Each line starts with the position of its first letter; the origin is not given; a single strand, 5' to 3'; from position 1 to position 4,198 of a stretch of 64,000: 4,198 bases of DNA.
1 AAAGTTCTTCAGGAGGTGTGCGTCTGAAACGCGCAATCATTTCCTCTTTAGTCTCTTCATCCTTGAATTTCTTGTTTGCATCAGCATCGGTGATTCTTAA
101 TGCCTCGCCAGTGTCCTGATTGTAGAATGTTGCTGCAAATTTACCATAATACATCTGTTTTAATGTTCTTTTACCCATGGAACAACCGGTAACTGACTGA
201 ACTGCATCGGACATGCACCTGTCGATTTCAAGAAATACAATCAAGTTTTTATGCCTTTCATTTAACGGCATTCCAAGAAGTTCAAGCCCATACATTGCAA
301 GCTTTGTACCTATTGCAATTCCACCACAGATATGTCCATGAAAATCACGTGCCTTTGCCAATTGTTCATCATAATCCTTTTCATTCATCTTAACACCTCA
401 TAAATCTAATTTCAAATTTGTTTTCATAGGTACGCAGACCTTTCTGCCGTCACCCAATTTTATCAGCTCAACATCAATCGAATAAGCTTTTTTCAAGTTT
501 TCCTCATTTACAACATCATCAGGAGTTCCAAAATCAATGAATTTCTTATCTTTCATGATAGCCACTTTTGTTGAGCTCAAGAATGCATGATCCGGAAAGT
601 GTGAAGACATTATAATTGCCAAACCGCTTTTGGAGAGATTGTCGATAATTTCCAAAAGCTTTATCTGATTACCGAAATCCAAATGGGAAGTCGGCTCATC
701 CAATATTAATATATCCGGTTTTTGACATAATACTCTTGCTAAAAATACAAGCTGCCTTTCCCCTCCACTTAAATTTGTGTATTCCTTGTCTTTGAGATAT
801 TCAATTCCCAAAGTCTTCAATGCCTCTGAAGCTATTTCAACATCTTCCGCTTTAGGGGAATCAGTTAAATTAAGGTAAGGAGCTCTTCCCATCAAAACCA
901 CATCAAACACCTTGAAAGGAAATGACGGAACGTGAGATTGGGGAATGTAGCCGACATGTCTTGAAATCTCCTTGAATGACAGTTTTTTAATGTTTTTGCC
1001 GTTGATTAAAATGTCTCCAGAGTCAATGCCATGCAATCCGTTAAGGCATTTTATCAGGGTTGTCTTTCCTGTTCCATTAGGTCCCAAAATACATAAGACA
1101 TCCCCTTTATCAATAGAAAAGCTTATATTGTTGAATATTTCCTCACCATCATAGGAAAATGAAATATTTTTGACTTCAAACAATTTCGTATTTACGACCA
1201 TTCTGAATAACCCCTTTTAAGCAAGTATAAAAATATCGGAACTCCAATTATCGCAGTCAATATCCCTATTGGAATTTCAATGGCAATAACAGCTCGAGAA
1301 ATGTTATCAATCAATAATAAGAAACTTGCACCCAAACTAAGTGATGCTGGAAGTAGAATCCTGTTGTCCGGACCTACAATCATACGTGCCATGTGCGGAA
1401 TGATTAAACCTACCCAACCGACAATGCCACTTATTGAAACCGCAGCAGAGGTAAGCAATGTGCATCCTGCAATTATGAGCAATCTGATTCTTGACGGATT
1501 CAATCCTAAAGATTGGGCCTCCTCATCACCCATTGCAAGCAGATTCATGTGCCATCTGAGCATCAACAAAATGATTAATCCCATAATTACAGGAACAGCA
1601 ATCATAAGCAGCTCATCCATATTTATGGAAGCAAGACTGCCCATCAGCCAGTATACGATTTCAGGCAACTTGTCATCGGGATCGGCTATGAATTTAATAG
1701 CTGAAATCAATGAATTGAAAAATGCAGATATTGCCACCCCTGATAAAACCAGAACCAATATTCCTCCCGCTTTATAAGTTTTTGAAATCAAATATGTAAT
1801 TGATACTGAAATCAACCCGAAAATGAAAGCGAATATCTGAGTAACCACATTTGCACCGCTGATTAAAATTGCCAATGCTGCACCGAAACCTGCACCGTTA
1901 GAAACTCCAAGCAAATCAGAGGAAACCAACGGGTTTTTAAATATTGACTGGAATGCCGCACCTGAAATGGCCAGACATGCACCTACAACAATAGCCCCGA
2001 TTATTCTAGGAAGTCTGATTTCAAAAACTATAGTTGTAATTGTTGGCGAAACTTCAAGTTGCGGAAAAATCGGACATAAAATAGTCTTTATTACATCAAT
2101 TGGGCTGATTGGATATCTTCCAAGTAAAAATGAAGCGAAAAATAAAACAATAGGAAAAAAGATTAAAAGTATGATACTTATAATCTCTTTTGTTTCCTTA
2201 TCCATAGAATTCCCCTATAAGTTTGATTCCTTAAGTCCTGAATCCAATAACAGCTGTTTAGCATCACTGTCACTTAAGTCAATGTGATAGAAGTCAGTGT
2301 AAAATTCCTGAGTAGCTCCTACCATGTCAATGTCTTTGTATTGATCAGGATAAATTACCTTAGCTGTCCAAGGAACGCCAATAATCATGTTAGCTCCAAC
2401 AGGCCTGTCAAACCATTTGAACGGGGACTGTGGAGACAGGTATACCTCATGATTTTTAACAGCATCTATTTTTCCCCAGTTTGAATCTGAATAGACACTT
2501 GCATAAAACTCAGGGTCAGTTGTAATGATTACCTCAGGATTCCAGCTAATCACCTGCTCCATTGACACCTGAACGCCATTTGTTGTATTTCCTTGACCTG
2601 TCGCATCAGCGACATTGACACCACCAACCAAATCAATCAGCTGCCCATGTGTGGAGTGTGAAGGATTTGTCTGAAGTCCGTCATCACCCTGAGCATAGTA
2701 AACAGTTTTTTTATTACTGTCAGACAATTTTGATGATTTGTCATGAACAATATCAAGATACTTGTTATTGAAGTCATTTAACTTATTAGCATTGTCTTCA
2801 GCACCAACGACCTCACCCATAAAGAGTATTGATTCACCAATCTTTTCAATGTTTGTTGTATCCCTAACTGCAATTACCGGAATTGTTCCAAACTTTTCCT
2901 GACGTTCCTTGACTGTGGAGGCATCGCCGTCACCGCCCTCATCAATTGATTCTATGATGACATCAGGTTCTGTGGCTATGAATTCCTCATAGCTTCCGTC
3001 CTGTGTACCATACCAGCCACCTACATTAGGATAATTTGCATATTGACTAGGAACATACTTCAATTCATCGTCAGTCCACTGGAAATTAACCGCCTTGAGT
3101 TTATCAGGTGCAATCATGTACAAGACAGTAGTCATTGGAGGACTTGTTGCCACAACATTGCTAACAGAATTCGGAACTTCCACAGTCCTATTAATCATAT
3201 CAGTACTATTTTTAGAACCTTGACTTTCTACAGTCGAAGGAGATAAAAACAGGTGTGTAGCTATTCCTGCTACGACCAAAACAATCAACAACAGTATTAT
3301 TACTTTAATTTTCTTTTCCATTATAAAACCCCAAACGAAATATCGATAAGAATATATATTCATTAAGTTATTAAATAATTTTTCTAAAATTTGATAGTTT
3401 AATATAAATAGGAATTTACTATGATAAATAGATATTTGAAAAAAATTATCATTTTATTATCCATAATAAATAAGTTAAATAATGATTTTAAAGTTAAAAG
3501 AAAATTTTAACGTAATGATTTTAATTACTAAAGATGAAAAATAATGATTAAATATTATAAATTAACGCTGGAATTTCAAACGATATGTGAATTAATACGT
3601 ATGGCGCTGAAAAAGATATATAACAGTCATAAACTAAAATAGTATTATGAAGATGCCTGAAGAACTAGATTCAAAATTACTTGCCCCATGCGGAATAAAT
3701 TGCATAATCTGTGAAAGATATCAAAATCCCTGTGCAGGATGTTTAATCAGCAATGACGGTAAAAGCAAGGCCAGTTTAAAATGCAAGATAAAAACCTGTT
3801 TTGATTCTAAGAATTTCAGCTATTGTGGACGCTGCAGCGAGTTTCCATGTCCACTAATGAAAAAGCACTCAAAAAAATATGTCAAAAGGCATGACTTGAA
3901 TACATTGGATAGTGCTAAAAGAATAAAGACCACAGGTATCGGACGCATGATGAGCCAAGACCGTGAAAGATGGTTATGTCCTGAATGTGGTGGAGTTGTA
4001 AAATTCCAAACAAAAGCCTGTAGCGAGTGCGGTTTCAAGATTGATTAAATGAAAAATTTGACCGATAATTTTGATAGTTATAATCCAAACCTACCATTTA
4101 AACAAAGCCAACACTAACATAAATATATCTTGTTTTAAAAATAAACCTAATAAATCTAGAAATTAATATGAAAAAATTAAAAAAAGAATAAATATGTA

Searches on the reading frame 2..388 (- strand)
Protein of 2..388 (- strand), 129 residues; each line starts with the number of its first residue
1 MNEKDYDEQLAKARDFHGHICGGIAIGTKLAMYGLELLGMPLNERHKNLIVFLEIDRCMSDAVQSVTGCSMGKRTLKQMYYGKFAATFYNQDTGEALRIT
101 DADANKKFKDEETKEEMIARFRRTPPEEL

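Call 49: search_protein_families(library=pfam, proteins=[window:2-388:-], max_evalue=0.01)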
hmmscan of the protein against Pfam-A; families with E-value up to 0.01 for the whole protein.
window:2-388:- (129 aa): 1 family
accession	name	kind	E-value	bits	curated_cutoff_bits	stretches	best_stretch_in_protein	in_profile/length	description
PF02663.19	FmdE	-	1.7e-30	106.2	22.9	1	16-120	1-111/133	FmdE, Molybdenum formylmethanofuran dehydrogenase operon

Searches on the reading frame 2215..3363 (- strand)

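Call 49: search_protein_families(library=pfam, proteins=[window:2215-3363:-], max_evalue=0.01)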
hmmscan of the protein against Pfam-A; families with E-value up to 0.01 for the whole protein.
window:2215-3363:- (382 aa): 2 families
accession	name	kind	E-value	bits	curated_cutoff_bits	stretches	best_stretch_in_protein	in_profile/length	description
PF01497.23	Peripla_BP_2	-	1.2e-21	77.7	27.5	1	71-312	2-233/235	Periplasmic binding protein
PF14221.11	DUF4330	-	0.0067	17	27.6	0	21-72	19-70/167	Domain of unknown function (DUF4330)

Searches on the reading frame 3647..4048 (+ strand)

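Call 49: search_protein_families(library=pfam, proteins=[window:3647-4048:+], max_evalue=0.01)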
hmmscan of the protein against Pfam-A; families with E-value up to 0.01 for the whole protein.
window:3647-4048:+ (133 aa): 2 families
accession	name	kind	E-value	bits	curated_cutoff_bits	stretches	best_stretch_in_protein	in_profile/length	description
PF12675.12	DUF3795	-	8.6e-08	33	22.6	1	12-72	2-82/83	Protein of unknown function (DUF3795)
PF13248.11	Zn_ribbon_3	-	0.0016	18.2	27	1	111-131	5-25/26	zinc-ribbon domain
